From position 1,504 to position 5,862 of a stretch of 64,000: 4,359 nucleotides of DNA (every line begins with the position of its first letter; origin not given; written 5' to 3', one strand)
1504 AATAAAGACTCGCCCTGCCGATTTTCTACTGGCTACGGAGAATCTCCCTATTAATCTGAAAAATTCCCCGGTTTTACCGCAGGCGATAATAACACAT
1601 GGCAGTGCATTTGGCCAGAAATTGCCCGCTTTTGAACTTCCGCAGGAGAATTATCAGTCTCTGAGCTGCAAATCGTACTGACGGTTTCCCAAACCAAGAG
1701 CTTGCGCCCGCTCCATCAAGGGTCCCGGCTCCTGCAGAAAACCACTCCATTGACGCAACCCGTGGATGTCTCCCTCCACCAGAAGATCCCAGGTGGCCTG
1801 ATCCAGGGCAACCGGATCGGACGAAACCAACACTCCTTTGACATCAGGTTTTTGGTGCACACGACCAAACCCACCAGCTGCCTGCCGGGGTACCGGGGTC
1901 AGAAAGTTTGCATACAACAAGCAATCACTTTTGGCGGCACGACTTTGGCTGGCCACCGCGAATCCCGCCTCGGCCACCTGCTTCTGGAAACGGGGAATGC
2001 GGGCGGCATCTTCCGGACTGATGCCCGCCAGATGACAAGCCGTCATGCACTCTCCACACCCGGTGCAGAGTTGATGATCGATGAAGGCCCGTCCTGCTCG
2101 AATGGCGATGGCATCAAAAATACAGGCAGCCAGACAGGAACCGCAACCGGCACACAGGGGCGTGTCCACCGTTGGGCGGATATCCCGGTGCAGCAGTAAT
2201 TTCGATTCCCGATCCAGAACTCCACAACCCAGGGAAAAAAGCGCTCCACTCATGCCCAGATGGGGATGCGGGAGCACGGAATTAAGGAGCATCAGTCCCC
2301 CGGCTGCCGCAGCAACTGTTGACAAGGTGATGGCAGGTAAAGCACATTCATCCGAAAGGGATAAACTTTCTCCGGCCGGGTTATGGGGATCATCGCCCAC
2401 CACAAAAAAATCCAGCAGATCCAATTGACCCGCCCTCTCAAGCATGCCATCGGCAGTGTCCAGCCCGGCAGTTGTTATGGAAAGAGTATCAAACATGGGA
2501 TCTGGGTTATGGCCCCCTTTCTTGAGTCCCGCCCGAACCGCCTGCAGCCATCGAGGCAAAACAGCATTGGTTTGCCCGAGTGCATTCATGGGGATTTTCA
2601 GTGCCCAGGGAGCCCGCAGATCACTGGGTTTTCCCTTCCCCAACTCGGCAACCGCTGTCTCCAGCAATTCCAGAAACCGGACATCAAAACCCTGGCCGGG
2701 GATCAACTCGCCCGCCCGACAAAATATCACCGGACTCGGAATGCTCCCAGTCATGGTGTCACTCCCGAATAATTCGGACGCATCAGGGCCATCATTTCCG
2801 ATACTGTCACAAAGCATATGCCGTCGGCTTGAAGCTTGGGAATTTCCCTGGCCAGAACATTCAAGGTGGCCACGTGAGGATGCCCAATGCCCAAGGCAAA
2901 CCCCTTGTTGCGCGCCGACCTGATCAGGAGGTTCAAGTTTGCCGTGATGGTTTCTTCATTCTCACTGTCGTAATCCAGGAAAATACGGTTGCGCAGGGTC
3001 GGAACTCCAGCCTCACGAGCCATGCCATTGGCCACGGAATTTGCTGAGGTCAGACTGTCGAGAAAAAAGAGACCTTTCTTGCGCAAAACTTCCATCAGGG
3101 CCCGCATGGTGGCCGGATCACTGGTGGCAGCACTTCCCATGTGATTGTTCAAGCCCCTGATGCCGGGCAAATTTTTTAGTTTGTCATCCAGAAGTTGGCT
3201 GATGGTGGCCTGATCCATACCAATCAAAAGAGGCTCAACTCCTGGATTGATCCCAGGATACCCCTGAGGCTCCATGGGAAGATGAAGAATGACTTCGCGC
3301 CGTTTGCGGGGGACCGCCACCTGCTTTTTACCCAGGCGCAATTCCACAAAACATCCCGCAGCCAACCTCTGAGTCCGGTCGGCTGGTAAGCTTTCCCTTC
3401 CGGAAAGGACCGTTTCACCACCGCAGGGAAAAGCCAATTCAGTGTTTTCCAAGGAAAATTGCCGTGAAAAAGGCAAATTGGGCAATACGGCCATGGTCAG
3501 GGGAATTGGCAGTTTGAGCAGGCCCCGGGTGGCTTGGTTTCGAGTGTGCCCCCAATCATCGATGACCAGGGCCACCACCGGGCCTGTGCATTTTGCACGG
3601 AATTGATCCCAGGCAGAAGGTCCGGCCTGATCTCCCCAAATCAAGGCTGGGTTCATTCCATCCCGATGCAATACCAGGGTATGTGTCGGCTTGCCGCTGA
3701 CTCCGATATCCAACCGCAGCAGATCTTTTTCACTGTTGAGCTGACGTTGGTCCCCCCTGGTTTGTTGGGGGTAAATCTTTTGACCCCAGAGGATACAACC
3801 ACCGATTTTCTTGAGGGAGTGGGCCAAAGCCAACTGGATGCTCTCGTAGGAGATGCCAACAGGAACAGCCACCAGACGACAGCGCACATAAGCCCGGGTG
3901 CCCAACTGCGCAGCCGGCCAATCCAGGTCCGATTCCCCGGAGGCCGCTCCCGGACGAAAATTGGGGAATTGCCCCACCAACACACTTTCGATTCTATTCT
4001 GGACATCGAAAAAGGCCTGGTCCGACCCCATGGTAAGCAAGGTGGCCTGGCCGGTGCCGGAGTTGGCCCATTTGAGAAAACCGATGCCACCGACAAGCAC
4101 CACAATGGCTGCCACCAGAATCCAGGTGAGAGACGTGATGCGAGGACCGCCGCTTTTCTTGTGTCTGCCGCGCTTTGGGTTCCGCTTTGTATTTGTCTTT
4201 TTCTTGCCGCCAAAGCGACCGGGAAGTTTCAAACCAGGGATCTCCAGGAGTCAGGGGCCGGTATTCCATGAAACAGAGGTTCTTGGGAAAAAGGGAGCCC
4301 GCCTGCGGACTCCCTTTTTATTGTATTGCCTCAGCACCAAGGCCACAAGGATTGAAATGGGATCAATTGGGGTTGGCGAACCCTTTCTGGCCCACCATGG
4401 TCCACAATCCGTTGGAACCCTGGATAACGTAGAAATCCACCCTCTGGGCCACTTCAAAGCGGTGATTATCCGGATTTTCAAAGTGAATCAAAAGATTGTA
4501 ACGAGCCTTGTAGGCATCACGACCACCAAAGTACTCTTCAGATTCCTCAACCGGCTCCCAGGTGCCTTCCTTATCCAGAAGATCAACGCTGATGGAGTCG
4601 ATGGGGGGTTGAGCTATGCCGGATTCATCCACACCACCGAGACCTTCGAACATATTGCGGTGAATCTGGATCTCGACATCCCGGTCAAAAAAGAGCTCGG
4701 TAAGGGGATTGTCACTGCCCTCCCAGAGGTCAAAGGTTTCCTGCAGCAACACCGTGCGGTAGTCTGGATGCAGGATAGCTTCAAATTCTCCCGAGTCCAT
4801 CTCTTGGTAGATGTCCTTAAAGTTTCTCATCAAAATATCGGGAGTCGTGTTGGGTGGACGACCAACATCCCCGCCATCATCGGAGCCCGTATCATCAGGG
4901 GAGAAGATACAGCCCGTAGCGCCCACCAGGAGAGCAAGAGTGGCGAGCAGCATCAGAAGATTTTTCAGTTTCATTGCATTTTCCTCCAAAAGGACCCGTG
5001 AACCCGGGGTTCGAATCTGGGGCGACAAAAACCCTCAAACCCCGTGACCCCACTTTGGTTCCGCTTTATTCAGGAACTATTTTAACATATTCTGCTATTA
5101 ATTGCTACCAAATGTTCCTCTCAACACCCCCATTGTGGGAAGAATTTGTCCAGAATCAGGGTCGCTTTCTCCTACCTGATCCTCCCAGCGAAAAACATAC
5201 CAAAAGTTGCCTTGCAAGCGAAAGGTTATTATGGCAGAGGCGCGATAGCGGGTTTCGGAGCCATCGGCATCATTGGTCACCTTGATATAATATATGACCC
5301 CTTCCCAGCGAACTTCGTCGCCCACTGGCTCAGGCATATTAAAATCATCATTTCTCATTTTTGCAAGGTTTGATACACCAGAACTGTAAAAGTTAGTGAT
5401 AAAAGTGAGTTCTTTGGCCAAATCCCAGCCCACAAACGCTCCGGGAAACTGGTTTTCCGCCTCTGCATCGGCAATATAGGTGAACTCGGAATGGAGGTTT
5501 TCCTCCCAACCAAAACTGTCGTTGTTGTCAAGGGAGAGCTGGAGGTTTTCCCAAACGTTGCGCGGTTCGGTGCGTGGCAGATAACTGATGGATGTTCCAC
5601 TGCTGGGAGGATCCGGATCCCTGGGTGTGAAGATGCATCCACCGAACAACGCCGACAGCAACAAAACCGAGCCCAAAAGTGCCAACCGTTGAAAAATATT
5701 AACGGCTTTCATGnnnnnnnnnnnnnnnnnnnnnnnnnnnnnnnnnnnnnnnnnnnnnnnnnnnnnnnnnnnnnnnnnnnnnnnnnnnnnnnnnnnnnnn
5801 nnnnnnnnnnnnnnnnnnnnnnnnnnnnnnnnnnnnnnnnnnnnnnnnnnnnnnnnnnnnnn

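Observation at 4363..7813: Unknown large, apparently plugless beta-barrel co-encoded with two lipoproteins: candidate new outer-membrane translocon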

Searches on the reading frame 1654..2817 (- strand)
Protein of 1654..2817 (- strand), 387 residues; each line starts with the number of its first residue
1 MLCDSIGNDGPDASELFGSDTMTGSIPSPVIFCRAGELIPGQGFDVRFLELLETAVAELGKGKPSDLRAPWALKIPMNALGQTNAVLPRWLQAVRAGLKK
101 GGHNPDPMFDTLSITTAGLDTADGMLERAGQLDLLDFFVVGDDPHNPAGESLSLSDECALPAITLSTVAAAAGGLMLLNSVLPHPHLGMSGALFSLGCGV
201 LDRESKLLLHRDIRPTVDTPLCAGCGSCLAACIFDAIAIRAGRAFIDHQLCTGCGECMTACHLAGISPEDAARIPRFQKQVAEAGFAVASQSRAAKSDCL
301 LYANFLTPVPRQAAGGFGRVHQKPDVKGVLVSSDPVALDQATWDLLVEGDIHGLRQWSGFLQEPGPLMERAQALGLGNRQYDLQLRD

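Call 3: search_protein_families(library=pfam, proteins=[window:1654-2817:-], max_evalue=1)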
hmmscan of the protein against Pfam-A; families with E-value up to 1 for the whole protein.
window:1654-2817:- (387 aa): 18 families
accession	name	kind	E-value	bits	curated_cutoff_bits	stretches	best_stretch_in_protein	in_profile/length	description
PF12837.12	Fer4_6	-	1.3e-09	38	25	2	246-262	4-20/24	4Fe-4S binding domain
PF00037.32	Fer4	-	3.3e-07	30.3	21.1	2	245-261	2-18/24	4Fe-4S binding domain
PF12797.12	Fer4_2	-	4.5e-07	29.9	24.5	2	244-261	3-20/22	4Fe-4S binding domain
PF13187.11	Fer4_9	-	9e-07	29.3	27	1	222-262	2-48/52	4Fe-4S dicluster domain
PF12838.12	Fer4_7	-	4.6e-06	27.4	27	1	222-262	2-49/52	4Fe-4S dicluster domain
PF13237.11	Fer4_10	-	1.1e-05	25.6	25.5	2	216-261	3-52/53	4Fe-4S dicluster domain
PF14697.11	Fer4_21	-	6.6e-05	23.4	35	1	217-262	3-52/59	4Fe-4S dicluster domain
PF04015.17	DUF362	-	0.00031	21.3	24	1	73-343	3-199/200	Domain of unknown function (DUF362)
PF25160.1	LdpA_Fe-S-bd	-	0.00034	20.8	27.6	2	217-239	23-45/49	LdpA Fe-S cluster-binding domain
PF13459.11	Fer4_15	-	0.0013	19.8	22.4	1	246-272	3-30/66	4Fe-4S single cluster domain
PF12800.12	Fer4_4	-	0.0015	19.1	24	1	250-262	3-15/17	4Fe-4S binding domain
PF17179.9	Fer4_22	-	0.0017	19.6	27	1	246-262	76-92/95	4Fe-4S dicluster domain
PF13484.11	Fer4_16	-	0.02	16.1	30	0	222-238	2-18/66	4Fe-4S double cluster binding domain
PF13183.11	Fer4_8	-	0.082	13.9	27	1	250-274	4-29/68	4Fe-4S dicluster domain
PF12798.12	Fer4_3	-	0.12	13.8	27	0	251-262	1-12/15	4Fe-4S binding domain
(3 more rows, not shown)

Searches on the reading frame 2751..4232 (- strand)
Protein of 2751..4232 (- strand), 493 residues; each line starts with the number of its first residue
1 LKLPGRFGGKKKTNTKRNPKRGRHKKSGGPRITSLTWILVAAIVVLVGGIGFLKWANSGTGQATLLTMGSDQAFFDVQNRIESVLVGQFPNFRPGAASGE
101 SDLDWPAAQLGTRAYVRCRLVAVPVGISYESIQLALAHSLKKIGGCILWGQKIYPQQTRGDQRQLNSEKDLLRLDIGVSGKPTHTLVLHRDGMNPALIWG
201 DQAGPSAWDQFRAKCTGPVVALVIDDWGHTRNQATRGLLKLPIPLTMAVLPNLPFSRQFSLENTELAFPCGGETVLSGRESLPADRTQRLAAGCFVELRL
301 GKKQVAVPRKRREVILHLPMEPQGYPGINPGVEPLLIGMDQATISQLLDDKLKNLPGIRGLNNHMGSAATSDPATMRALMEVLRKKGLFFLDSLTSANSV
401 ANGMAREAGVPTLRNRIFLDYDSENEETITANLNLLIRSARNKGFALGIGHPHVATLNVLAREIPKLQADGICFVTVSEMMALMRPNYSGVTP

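Call 3: search_protein_families(library=pfam, proteins=[window:2751-4232:-], max_evalue=1)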
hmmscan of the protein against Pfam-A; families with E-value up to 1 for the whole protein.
window:2751-4232:- (493 aa): 1 family
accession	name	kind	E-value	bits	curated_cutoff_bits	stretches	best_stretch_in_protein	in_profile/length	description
PF04748.18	Polysacc_deac_2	-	1.3e-66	224.1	27.5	2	309-481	43-212/212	Divergent polysaccharide deacetylase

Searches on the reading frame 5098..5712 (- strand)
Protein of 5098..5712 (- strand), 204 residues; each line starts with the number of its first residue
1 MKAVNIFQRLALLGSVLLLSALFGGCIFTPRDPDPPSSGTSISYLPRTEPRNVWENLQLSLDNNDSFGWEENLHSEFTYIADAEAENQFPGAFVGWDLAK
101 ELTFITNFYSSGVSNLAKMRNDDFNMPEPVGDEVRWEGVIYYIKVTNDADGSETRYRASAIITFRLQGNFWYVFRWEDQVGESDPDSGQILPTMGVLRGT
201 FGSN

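Call 3: search_protein_families(library=pfam, proteins=[window:5098-5712:-], max_evalue=1)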
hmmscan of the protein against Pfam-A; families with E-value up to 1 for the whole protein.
window:5098-5712:- (204 aa): 0 families

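Call 4: search_protein_families(library=ncbifam, proteins=[window:5098-5712:-], max_evalue=1)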
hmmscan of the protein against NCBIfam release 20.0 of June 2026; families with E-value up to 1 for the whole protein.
window:5098-5712:- (204 aa): 0 families

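Call 17: find_homologous_proteins(query=window:5098-5712:-)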
Query window:5098-5712:- (204 aa): 118 proteins with E <= 0.001 among 334 candidates.
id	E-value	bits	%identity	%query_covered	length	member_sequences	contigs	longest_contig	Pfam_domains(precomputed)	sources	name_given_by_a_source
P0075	5.2e-136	469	100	100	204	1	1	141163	-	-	-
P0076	1.2e-112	393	84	100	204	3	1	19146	-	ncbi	-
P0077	9.3e-102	357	76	96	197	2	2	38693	-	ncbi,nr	ncbi:MAG: hypothetical protein GY780_02655 [bacterium]|nr:hypothetical protein [bacterium]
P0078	3.1e-98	346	79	89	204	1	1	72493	-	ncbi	-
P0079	9.3e-98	344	76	96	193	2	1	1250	-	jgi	-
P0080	1.3e-97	344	75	94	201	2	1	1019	-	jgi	-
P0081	8.1e-97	341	74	98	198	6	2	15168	-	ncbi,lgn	-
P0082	1.4e-96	340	76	93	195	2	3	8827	-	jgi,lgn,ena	jgi:hypothetical protein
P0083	5.5e-96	338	72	100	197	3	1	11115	-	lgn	-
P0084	7.9e-96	338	72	100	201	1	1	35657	-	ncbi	-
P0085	9.9e-96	337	72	97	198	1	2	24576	-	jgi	-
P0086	1.1e-95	337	76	94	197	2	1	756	-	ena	-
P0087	3.5e-95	336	75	93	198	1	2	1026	-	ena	-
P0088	4.2e-95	335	76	96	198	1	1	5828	-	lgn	-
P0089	1.3e-94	334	77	88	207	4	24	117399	-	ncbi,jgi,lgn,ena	jgi:hypothetical protein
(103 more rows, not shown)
